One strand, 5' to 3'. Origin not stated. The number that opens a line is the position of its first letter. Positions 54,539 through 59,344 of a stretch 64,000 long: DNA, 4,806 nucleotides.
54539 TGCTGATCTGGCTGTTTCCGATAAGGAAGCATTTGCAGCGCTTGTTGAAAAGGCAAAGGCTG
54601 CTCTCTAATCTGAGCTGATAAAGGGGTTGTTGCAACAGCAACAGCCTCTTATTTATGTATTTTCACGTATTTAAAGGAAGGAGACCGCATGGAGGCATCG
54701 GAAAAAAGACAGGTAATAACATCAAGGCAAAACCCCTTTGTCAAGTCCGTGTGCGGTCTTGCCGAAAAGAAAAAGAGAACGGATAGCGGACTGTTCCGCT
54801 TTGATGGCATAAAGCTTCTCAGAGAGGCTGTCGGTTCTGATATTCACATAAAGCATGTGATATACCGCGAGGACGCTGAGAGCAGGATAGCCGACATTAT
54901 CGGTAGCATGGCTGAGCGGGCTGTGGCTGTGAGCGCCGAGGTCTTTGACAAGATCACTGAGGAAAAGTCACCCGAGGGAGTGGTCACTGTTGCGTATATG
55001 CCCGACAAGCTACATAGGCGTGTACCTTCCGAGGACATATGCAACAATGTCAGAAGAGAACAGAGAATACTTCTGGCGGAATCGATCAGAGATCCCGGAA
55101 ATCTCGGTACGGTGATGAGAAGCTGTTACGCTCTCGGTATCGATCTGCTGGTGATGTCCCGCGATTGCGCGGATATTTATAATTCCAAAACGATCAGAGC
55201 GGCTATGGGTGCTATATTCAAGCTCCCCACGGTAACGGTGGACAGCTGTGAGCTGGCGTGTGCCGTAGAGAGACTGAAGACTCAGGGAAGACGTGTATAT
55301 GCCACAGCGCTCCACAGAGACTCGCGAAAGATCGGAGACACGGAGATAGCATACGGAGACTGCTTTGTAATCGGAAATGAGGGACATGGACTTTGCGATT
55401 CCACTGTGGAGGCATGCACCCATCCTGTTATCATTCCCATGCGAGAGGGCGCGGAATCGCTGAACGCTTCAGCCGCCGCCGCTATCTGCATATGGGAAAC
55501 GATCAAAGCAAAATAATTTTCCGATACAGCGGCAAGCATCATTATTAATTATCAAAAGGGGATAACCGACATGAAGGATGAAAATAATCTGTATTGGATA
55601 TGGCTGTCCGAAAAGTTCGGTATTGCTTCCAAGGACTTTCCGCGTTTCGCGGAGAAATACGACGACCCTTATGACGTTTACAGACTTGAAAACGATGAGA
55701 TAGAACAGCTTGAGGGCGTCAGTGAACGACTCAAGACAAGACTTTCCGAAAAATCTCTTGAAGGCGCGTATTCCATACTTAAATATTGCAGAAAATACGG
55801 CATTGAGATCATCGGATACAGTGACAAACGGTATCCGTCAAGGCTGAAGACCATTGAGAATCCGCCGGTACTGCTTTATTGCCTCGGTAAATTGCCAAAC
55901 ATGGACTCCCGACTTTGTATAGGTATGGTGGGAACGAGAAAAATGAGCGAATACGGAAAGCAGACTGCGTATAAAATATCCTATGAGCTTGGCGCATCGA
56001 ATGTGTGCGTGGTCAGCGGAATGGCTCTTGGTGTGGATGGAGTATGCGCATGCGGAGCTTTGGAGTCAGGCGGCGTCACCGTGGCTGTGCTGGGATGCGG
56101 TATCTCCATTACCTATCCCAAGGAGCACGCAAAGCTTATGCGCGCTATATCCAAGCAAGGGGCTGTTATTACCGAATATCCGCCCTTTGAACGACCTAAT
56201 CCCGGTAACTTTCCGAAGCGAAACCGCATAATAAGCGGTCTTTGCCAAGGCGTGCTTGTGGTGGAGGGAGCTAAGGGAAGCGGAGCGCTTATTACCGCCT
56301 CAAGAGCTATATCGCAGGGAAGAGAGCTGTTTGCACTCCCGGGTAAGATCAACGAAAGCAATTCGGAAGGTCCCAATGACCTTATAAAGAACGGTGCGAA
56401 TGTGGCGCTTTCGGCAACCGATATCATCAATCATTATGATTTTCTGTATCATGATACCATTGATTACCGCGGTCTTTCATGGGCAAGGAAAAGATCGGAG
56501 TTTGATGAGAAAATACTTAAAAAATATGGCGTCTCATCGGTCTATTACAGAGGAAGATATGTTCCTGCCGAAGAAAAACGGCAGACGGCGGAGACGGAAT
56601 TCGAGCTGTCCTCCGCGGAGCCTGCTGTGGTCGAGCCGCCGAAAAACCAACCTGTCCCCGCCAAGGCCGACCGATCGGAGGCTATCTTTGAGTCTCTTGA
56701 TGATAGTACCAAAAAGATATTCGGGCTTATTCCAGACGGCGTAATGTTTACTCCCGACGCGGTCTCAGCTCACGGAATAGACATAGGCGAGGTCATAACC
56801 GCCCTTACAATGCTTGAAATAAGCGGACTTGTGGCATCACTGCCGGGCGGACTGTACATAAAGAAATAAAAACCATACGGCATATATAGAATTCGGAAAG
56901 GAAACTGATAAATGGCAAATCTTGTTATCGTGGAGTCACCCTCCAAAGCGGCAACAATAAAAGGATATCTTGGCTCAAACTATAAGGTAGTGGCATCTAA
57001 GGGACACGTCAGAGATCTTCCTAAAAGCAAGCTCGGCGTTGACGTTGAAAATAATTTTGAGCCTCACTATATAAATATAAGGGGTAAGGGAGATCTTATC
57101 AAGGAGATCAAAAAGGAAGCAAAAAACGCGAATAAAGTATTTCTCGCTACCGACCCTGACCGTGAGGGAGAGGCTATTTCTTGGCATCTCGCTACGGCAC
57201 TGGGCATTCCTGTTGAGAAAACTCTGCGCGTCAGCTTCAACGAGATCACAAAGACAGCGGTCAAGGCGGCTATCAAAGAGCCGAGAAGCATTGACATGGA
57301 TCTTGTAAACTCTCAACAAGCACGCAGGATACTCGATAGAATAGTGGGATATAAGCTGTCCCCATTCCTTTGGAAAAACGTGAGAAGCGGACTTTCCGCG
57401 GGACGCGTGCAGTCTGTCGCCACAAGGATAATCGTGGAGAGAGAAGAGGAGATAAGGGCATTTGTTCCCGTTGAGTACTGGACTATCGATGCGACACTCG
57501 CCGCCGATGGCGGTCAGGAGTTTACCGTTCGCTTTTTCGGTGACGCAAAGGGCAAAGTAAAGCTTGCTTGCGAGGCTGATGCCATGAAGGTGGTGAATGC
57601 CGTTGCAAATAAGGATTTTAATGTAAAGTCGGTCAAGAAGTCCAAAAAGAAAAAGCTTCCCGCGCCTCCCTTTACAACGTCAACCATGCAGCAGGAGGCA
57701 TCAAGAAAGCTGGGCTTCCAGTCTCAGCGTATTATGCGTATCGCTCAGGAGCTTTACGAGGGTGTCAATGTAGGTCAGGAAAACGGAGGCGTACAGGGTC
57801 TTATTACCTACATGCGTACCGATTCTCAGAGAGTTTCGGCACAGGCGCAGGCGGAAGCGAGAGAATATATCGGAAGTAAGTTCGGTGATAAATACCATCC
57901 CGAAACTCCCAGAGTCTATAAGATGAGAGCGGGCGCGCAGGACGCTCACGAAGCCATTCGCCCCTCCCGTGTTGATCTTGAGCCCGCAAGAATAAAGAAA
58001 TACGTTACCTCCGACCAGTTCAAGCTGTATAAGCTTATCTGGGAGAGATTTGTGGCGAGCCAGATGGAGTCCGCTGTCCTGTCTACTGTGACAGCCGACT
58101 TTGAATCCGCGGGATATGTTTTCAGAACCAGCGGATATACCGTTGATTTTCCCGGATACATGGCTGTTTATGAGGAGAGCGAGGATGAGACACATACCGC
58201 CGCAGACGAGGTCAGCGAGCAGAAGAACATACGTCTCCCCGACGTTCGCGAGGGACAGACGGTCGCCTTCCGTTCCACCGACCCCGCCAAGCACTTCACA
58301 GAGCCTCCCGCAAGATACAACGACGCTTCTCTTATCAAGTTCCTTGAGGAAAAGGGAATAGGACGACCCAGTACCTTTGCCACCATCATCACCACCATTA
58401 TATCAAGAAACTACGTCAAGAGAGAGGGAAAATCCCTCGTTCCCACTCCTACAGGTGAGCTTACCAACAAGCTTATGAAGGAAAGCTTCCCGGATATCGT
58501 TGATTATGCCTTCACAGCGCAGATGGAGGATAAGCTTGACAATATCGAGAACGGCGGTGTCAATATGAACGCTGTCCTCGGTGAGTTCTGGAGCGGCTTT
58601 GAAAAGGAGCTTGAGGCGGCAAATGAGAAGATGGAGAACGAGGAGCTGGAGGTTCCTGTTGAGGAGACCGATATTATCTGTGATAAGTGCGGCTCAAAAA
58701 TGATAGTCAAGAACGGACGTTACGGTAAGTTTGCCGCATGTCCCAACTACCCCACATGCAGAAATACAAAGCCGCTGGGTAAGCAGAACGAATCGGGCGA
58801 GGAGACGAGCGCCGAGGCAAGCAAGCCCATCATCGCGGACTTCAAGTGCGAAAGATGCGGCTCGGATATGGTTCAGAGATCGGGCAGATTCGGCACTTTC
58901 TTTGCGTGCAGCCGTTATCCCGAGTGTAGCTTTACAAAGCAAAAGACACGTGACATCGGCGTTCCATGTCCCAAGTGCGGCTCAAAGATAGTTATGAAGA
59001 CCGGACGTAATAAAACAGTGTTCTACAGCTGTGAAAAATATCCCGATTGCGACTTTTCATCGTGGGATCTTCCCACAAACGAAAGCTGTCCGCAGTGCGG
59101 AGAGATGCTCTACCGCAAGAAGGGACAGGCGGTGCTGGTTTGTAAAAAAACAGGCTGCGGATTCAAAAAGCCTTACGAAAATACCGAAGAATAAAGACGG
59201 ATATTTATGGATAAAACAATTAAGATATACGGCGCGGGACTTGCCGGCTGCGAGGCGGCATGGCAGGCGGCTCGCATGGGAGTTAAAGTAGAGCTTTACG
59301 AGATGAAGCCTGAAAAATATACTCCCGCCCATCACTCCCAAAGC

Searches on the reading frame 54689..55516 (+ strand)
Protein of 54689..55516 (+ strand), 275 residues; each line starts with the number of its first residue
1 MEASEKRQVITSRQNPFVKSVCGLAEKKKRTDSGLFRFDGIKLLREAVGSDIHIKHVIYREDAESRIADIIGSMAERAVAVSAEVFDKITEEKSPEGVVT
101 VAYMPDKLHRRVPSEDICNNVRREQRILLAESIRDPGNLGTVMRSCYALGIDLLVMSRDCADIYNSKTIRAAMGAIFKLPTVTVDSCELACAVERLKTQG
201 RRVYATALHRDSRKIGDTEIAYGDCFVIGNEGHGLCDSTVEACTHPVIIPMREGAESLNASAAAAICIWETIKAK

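Call 63: search_protein_families(library=pfam, proteins=[window:54689-55516:+], max_evalue=0.00001)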
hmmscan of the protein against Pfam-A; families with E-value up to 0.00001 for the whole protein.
window:54689-55516:+ (275 aa): 2 families
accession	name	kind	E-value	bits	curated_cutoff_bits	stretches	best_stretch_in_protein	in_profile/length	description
PF00588.24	SpoU_methylase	-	1.7e-35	122.7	29.7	1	127-268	3-141/142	SpoU rRNA Methylase family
PF22435.1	MRM3-like_sub_bind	-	6.2e-15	55.8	27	1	15-99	1-83/84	MRM3-like substrate binding domain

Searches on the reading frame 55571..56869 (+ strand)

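Call 63: search_protein_families(library=pfam, proteins=[window:55571-56869:+], max_evalue=0.00001)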
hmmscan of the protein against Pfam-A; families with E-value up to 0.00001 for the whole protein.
window:55571-56869:+ (432 aa): 1 family
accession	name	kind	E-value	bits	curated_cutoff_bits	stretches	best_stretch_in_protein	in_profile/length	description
PF02481.21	DNA_processg_A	-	2.7e-74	249.4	29.6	1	73-279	2-210/212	DNA recombination-mediator protein A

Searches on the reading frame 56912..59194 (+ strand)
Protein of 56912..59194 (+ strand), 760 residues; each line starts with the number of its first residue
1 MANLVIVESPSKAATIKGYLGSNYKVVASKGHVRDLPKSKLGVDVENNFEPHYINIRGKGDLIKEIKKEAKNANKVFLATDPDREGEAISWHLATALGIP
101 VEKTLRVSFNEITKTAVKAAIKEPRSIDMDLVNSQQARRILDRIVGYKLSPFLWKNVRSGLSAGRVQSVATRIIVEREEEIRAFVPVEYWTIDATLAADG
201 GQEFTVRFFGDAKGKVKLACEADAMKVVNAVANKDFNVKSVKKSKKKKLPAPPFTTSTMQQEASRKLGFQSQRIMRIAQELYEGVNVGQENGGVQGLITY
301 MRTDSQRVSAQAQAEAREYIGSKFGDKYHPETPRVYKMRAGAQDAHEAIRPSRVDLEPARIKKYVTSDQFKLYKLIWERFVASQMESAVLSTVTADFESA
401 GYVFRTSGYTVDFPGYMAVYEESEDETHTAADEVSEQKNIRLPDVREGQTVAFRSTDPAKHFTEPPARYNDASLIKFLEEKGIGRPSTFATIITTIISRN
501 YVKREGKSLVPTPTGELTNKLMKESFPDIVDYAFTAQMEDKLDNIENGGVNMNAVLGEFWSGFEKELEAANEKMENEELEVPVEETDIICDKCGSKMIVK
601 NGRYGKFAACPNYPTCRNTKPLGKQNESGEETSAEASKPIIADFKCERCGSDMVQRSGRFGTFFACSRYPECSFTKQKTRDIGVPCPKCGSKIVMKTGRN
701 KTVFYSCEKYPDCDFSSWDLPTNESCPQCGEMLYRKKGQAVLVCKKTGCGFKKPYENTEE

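Call 63: search_protein_families(library=pfam, proteins=[window:56912-59194:+], max_evalue=0.00001)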
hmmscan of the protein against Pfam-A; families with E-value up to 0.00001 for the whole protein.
window:56912-59194:+ (760 aa): 3 families
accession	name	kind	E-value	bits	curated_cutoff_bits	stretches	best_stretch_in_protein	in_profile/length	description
PF01131.25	Topoisom_bac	-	3.3e-127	425.4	35.1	1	127-556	2-410/411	DNA topoisomerase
PF01396.24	Zn_ribbon_Top1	-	9.8e-43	144.1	32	3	645-677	3-35/39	Topoisomerase DNA binding C4 zinc finger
PF01751.28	Toprim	-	4.6e-25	88.1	23.1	1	4-112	2-96/96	Toprim domain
